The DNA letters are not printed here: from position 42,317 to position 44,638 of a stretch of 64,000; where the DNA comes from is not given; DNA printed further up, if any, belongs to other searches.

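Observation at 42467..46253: VirD4/TraD-like ATPase ends 1 nt before a family member and carries the same type of zinc ribbon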

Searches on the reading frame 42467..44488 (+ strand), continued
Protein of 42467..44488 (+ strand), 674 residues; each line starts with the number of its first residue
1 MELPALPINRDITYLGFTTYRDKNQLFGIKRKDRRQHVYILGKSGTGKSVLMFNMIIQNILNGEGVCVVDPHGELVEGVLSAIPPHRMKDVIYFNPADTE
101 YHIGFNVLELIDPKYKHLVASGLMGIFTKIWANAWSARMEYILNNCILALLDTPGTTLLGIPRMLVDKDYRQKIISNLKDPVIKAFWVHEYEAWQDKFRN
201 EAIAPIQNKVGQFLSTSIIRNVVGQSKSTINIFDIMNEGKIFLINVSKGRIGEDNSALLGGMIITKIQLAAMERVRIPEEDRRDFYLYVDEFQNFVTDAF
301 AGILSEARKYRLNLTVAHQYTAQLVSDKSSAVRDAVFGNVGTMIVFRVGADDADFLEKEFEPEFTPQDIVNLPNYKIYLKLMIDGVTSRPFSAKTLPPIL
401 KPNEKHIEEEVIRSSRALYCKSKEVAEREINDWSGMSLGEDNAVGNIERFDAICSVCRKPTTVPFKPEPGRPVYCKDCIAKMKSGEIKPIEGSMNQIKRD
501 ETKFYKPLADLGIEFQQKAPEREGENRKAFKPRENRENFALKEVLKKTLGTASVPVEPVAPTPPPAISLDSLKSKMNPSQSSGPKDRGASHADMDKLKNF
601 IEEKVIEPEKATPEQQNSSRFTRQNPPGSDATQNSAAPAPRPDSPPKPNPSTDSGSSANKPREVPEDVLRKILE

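Call 13: find_related_loci(query=A2, collection=genome_contigs, flank=10000)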
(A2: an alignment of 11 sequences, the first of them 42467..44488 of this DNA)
Query A2 (674 aa) in genome_contigs; peptide patterns used: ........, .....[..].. (x = any residue, [..] = any of these).
600 stretches matched a pattern (row limit reached: there are more); 579 encode a relative of the query (tblastn E <= 1e-3); the best 80 are kept; 80 distinct loci.
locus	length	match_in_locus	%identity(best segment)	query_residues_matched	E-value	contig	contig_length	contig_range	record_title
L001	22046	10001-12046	74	1-674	0e+0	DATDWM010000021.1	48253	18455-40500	MAG TPA_asm: Candidatus Paceibacterota bacterium isolate SMAG_U8110 k141_1856359, whole genome shotgun sequence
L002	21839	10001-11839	78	1-604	0e+0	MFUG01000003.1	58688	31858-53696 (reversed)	MAG: Candidatus Nomurabacteria bacterium RIFCSPHIGHO2_02_FULL_42_19 rifcsphigho2_02_scaffold_1328, whole genome shotgun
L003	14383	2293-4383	69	1-674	0e+0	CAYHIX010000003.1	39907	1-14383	MAG TPA_asm: uncultured Candidatus Saccharibacteria bacterium isolate ERP119705_co13_454 genome assembly, contig: NODE_1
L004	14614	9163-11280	69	1-674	0e+0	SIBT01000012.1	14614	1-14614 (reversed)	MAG: Candidatus Nomurabacteria bacterium isolate Baikal-deep-G186 BACOMB-C19865, whole genome shotgun sequence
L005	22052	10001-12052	71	1-674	0e+0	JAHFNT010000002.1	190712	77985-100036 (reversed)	MAG: Candidatus Nomurabacteria bacterium isolate nzgw487 NODE_46_length_190713_cov_5.057285, whole genome shotgun sequen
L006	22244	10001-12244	68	1-674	0e+0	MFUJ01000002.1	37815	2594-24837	MAG: Candidatus Nomurabacteria bacterium RIFCSPHIGHO2_12_FULL_37_29 rifcsphigho2_12_scaffold_1173, whole genome shotgun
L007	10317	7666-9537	77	1-601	0e+0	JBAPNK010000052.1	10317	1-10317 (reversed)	MAG: Minisyncoccia bacterium isolate MFD01223_ilm_asm_bin34 k127_219668, whole genome shotgun sequence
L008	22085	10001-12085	68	1-674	0e+0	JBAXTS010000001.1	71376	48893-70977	MAG: bacterium isolate ELA641 MAG641_1, whole genome shotgun sequence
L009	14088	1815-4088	67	1-674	0e+0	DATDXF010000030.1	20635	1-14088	MAG TPA_asm: Candidatus Paceibacterota bacterium isolate SMAG_U8131 k141_1419598, whole genome shotgun sequence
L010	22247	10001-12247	66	1-674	0e+0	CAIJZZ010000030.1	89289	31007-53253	uncultured bacterium isolate AlinenLipids_bin-6792 genome assembly, contig: bin-6792:30/78, whole genome shotgun sequenc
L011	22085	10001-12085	69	1-674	0e+0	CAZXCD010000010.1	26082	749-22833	MAG TPA_asm: uncultured Candidatus Saccharibacteria bacterium isolate SRP050083_co3_105 genome assembly, contig: NODE_12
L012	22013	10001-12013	69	1-674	0e+0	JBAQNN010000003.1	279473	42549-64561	MAG: Minisyncoccia bacterium isolate MFD12002_ilm_asm_bin51 k127_62407, whole genome shotgun sequence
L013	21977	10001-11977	72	1-606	0e+0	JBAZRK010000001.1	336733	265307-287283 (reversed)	MAG: Candidatus Paceibacterota bacterium isolate SO_2017_GW1_146 NODE_237_length_336733_cov_3.011132_OW334_2017, whole g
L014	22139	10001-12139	67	1-674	0e+0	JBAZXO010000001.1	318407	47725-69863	MAG: Candidatus Paceibacterota bacterium isolate SO_2017_GW1_58 NODE_259_length_318407_cov_7.284130_OW334_2017, whole ge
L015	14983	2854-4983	68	1-674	0e+0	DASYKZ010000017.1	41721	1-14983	MAG TPA_asm: Candidatus Paceibacterota bacterium isolate SMAG_U4335 k141_1418415, whole genome shotgun sequence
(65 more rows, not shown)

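Call 22: search_solved_structures(query=window:42467-44488:+, max_evalue=0.01)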
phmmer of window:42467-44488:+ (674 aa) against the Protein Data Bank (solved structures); distinct sequences matched with E-value up to 0.01: 2.
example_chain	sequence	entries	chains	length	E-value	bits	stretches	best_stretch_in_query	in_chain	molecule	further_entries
1gl6_A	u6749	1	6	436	6.1e-07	31.3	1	32-77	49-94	ATPASE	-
1e9r_A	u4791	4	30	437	6.1e-07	31.3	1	32-77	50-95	CONJUGAL TRANSFER PROTEIN TRWB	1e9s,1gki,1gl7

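Call 42: search_protein_families(library=padloc, proteins=[window:42467-44488:+], max_evalue=0.01)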
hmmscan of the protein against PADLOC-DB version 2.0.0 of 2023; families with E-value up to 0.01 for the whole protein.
window:42467-44488:+ (674 aa): 4 families
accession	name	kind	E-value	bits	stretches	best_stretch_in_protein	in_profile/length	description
PDLC04140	mad8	-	2.3e-14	51.7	1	34-378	26-285/314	mads_8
PDLC04103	HerA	-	2.4e-08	30.8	2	36-75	173-212/579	-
PDLC04105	HerA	-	0.00035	17.3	1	36-75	167-207/576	-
PDLC02350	AbiO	-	0.0048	13.7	0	35-70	192-227/468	AbiO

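Call 43: search_dna_similar(query=window:42467-44488:+, collection=plasmids, mode=protein, max_rows=8)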
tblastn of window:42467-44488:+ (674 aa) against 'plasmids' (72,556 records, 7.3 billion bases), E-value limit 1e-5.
Records with a match: 305; places in all: 313; records where one place covers at least 80% of the query: 0.
Best place of each record, by identity: <60% 305.
By first word of the organism name: Streptomyces 82; Bacillus 53; Staphylococcus 26; Clostridium 19; Sulfolobus 11; Haladaptatus 10; Natrinema 8; Lysinibacillus 8; Lactobacillus 7; Paenibacillus 6; and 46 more.
By predicted mobility (MOB-suite, as given by PLSDB): non-mobilizable 249; mobilizable 44; conjugative 12.
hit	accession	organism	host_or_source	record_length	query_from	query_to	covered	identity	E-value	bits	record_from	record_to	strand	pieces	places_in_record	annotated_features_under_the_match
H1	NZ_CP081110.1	Sulfitobacter mediterraneus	-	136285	10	396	57%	39.3%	3e-90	315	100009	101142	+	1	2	type IV secretion system DNA-binding domain-containing protein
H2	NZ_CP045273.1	Priestia megaterium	pure culture,Paper surface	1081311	25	436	57%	38.8%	5e-24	271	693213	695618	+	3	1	none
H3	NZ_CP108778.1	Embleya sp. NBC_00896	-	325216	11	402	58%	32.8%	6e-60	226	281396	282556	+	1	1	type IV secretory system conjugative DNA transfer family protein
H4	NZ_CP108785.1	Embleya sp. NBC_00888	-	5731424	6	397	58%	31.3%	7e-62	231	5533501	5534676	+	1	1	none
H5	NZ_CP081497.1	Streptomyces sp. BHT-5-2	whole organism,plant soil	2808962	28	398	55%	32.4%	7e-55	211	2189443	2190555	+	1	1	none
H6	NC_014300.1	Halalkalicoccus jeotgali B3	-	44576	37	458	63%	26.7%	2e-29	132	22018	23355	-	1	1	hypothetical protein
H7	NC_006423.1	Sulfolobus islandicus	-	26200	3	403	59%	27.9%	2e-17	94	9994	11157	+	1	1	type IV secretion system DNA-binding domain-containing protein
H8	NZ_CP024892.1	Rhodococcus ruber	cell culture,activated sludge from ...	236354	15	481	69%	23.8%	4e-36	154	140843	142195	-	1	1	DUF87 domain-containing protein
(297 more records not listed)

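Call 45: get_annotated_region(hit=H1, flank=7000)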
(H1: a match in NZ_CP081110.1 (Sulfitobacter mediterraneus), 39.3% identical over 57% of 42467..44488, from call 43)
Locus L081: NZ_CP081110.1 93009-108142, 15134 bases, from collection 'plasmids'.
description: Sulfitobacter mediterraneus strain M342 plasmid unnamed1, complete sequence
organism: Sulfitobacter mediterraneus (NCBI taxid 83219)
taxonomy: Bacteria; Pseudomonadota; Alphaproteobacteria; Rhodobacterales; Roseobacteraceae; Sulfitobacter; Sulfitobacter mediterraneus
host: -; source: -; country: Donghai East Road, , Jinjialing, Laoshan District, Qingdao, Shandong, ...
typing (MOB-suite, as given by PLSDB): non-mobilizable
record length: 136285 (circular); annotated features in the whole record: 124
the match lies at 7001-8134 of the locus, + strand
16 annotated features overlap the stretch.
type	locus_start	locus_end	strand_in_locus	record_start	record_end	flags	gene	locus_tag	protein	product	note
CDS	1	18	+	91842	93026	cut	repA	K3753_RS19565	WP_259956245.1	plasmid partitioning protein RepA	-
CDS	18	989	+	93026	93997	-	repB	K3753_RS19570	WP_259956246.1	plasmid partitioning protein RepB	-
CDS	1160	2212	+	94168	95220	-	-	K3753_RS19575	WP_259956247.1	helix-turn-helix domain-containing protein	-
CDS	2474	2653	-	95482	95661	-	-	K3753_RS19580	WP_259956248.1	hypothetical protein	-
CDS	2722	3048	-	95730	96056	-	-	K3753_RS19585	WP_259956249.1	hypothetical protein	-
CDS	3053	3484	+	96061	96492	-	-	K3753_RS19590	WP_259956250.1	hypothetical protein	-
CDS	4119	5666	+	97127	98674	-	-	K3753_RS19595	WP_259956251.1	recombinase family protein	GO:0006310 - DNA recombination [Evidence IEA]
CDS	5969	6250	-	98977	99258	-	-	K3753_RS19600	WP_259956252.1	hypothetical protein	-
CDS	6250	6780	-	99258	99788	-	-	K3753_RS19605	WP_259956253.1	DUF3768 domain-containing protein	-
CDS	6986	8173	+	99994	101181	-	-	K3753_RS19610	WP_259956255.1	type IV secretion system DNA-binding domain-containing protein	-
CDS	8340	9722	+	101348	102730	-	-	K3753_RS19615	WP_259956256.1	transposase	GO:0006313 - DNA transposition [Evidence IEA]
CDS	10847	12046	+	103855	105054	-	-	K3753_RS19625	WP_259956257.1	IS91 family transposase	-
CDS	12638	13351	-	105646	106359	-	-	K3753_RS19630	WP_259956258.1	alpha/beta hydrolase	-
CDS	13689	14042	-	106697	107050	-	-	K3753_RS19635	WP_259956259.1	hypothetical protein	-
CDS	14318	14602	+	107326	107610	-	-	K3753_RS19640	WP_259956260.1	hypothetical protein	-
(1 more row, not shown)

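Call 46: get_annotated_region(hit=H3, flank=6000)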
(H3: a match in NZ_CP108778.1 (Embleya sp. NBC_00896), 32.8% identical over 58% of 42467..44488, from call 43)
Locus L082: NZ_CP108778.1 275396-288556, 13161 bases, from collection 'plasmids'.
description: Embleya sp. NBC_00896 plasmid unnamed2, complete sequence
organism: Embleya sp. NBC_00896 (NCBI taxid 2975961)
taxonomy: Bacteria; Actinomycetota; Actinomycetes; Kitasatosporales; Streptomycetaceae; Embleya; Embleya sp. NBC 00896
host: -; source: -; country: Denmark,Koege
typing (MOB-suite, as given by PLSDB): non-mobilizable
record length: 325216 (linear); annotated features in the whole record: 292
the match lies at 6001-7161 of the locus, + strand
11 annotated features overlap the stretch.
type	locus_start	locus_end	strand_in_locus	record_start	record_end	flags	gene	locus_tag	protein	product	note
CDS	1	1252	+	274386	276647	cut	-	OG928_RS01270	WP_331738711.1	hypothetical protein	-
CDS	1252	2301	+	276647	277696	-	-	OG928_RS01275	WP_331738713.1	PrgI family protein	-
CDS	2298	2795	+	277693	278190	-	-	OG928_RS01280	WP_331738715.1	XF1762 family protein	-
CDS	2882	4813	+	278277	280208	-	-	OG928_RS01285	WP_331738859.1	ATP-binding protein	-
CDS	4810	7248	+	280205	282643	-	-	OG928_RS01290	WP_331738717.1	type IV secretory system conjugative DNA transfer family protein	-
CDS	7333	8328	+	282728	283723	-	-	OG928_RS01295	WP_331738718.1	replication-relaxation family protein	-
CDS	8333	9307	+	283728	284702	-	-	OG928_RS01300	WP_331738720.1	NlpC/P60 family protein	-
CDS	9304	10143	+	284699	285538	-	-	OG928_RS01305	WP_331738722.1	hypothetical protein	-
CDS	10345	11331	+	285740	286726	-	-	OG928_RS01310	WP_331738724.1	hypothetical protein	-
CDS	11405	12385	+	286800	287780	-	-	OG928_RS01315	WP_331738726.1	hypothetical protein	-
CDS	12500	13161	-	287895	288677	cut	-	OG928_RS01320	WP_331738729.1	helix-turn-helix domain-containing protein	-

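Call 54: predict_structure(alignment_id=A4)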
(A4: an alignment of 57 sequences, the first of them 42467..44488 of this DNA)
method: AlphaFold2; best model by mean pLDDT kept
length: 674 residues; sequences in the alignment: 57
mean_pLDDT: 57.2   pTM: 0.47
mean pLDDT of the five models: 57.2, 56.5, 56.2, 54.3, 50.9
residues with pLDDT >= 90: 0; 70-90: 231; 50-70: 168; < 50: 275
segments of 3 or more residues with pLDDT < 50: 1-3, 18-20, 31-34, 43-48, 284-396, 436-448, 505-536, 550-589, 604-649, 651-663
pLDDT, mean of each block of 10 residues (from residue 1): 53 54 54 52 47 73 79 76 83 81 79 78 73 67 84 79 77 83 84 68 65 70 80 78 74 64 64 63 47 40 42 36 34 34 28 39 36 30 30 41 67 82 82 50 44 82 71 77 73 58 48 34 30 46 62 37 40 38 43 71 44 34 36 37 38 35 55 53
secondary structure, 60 per line:
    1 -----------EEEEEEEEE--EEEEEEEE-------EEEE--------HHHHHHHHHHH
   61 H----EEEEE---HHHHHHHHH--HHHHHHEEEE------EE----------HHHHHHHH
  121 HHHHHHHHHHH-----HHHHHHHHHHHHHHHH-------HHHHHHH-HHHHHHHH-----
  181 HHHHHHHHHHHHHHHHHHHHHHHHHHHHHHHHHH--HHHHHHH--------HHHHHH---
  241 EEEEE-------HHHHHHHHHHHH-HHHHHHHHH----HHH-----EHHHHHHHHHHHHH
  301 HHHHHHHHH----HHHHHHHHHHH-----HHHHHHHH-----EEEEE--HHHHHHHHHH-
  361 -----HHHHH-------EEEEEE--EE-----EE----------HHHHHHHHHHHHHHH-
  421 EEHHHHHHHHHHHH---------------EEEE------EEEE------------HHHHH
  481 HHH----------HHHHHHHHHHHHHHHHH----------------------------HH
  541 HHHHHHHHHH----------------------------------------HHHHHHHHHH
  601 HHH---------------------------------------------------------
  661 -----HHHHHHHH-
elements in order (helices of 4 or more, strands of 3 or more residues): E12-20 E23-30 E38-41 H50-61 E66-70 H74-82 H85-90 E91-94 H113-131 H137-152 H160-166 H168-175 H181-214 H217-223 H232-237 E241-245 H253-264 H266-274 H288-309 H314-324 H330-337 E343-347 H350-359 H366-370 E378-383 H405-419 H423-434 E450-453 E460-463 H476-483 H494-510 H539-550 H591-603 H666-673

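Call 59: fold_search(model_id=the predicted structure, library=pdb)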
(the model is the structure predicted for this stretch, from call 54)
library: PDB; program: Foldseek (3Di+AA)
matches with E <= 10: 127; with E <= 0.001: 17
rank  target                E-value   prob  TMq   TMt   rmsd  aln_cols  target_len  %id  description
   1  6sz9_A                4.7e-05  1.00  0.26  0.35   7.0       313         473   13  Type IV Coupling Complex (T4CC) from L. pneumophila. (released 2020-05-13)
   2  1e9s_F                3.1e-04  1.00  0.25  0.36   6.4       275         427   17  Bacterial conjugative coupling protein TrwBdeltaN70. Unbound monoclinic form. (released 2001-02-06)
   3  1gl7_B                4.3e-04  1.00  0.24  0.36   6.5       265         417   18  Plasmid coupling protein TrwB in complex with the non-hydrolisable ATP-analogue ADPNP. (released 2002-05-16)
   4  1e9s_I                4.3e-04  1.00  0.23  0.33   7.0       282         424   17  Bacterial conjugative coupling protein TrwBdeltaN70. Unbound monoclinic form. (released 2001-02-06)
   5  1e9s_G                5.0e-04  1.00  0.24  0.34   6.8       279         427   16  Bacterial conjugative coupling protein TrwBdeltaN70. Unbound monoclinic form. (released 2001-02-06)
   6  1gl6_B                5.3e-04  1.00  0.23  0.33   6.8       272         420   17  Plasmid coupling protein TrwB in complex with the non-hydrolysable GTP analogue GDPNP (released 2002-05-16)
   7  1e9r_G                5.3e-04  1.00  0.25  0.36  12.6       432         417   15  Bacterial conjugative coupling protein TrwBdeltaN70. Trigonal form in complex with sulphate. (released 2001-02-06)
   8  1gl6_G                5.3e-04  1.00  0.25  0.37  12.4       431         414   17  Plasmid coupling protein TrwB in complex with the non-hydrolysable GTP analogue GDPNP (released 2002-05-16)
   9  1e9s_H                5.9e-04  1.00  0.24  0.34   6.4       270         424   18  Bacterial conjugative coupling protein TrwBdeltaN70. Unbound monoclinic form. (released 2001-02-06)
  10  1e9s_L                6.6e-04  1.00  0.24  0.34   6.8       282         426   16  Bacterial conjugative coupling protein TrwBdeltaN70. Unbound monoclinic form. (released 2001-02-06)
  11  1e9s_J                6.9e-04  1.00  0.23  0.33   7.1       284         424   16  Bacterial conjugative coupling protein TrwBdeltaN70. Unbound monoclinic form. (released 2001-02-06)
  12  1gki_G                6.9e-04  1.00  0.26  0.38  12.4       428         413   16  Plasmid coupling protein TrwB in complex with ADP and Mg2+. (released 2002-05-16)
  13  1e9s_E                7.3e-04  1.00  0.25  0.36   6.5       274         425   17  Bacterial conjugative coupling protein TrwBdeltaN70. Unbound monoclinic form. (released 2001-02-06)
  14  1e9s_M                7.3e-04  1.00  0.23  0.33   7.0       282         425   16  Bacterial conjugative coupling protein TrwBdeltaN70. Unbound monoclinic form. (released 2001-02-06)
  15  1e9s_A                7.3e-04  1.00  0.22  0.32   7.1       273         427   16  Bacterial conjugative coupling protein TrwBdeltaN70. Unbound monoclinic form. (released 2001-02-06)
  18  1e9r_D                1.1e-03  1.00  0.24  0.35   6.7       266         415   18  Bacterial conjugative coupling protein TrwBdeltaN70. Trigonal form in complex with sulphate. (released 2001-02-06)
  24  1e9r_A                1.5e-03  0.99  0.24  0.35  12.8       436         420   16  Bacterial conjugative coupling protein TrwBdeltaN70. Trigonal form in complex with sulphate. (released 2001-02-06)
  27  1e9r_F                2.7e-03  0.97  0.25  0.35  12.3       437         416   16  Bacterial conjugative coupling protein TrwBdeltaN70. Trigonal form in complex with sulphate. (released 2001-02-06)
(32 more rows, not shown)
